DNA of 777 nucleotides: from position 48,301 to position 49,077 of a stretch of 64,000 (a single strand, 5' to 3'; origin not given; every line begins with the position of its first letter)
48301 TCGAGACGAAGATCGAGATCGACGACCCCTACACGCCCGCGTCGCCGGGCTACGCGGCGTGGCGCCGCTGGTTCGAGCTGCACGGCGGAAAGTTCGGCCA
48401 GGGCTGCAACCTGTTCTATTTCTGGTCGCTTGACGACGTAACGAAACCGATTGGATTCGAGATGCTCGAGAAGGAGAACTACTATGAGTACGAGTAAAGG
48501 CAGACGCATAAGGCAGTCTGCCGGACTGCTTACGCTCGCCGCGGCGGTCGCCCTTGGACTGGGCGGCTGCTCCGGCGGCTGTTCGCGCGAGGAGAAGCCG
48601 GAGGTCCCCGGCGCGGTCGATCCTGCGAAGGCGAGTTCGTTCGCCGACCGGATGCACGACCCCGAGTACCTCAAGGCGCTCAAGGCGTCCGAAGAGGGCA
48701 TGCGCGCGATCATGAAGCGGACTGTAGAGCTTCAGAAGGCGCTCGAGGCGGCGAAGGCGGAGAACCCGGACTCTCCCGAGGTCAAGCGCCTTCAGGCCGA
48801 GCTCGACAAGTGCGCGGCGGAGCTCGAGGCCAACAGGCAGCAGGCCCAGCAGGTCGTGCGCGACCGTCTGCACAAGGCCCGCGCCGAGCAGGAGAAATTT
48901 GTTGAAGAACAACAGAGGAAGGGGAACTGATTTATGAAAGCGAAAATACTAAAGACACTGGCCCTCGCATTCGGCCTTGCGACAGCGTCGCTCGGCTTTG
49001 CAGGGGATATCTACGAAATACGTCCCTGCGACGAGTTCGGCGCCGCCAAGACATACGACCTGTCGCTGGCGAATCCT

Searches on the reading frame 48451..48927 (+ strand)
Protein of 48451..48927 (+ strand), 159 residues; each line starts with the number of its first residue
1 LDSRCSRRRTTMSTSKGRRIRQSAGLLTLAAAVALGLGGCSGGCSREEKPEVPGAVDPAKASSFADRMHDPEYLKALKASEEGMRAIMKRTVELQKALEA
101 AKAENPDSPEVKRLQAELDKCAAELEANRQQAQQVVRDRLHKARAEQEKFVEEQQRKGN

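Call 7: search_protein_families(library=ncbifam, proteins=[window:48451-48927:+], max_evalue=0.01)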
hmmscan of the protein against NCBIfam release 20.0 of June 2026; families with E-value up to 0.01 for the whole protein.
window:48451-48927:+ (159 aa): 0 families

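Call 8: search_protein_families(library=pfam, proteins=[window:48451-48927:+], max_evalue=0.01)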
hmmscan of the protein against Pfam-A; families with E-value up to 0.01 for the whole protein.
window:48451-48927:+ (159 aa): 0 families

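Call 67: search_protein_families(library=pfam, proteins=[window:48484-48927:+], max_evalue=1)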
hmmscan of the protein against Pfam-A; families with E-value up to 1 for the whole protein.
seq(148 aa): 9 families
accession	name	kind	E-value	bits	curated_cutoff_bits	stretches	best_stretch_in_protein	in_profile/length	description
PF07511.17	DUF1525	-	0.025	15.1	24.1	1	100-142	28-67/113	Protein of unknown function (DUF1525)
PF18858.6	LPD39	-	0.037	14.1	27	1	46-143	75-168/198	Large polyvalent protein associated domain 39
PF11641.13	Antigen_Bd37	-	0.041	13.8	25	1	69-141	75-146/224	Glycosylphosphatidylinositol-anchored merozoite surface protein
PF07739.18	TipAS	-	0.057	14.4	23.8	1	67-113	24-72/117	TipAS antibiotic-recognition domain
PF07028.16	DUF1319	-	0.061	14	28.1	1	77-144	29-95/109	Protein of unknown function (DUF1319)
PF06037.17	DUF922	-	0.067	13.7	27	1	48-123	72-144/153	Bacterial protein of unknown function (DUF922)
PF00769.24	ERM_C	-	0.096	13.6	23.4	1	100-136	15-51/77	Ezrin/radixin/moesin family C terminal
PF23195.1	UBQLN1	-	0.1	12.8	27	1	56-89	14-47/70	Ubiquilin-1-like domain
PF13805.11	Pil1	-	0.2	11.6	27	1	53-142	119-209/265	Eisosome component PIL1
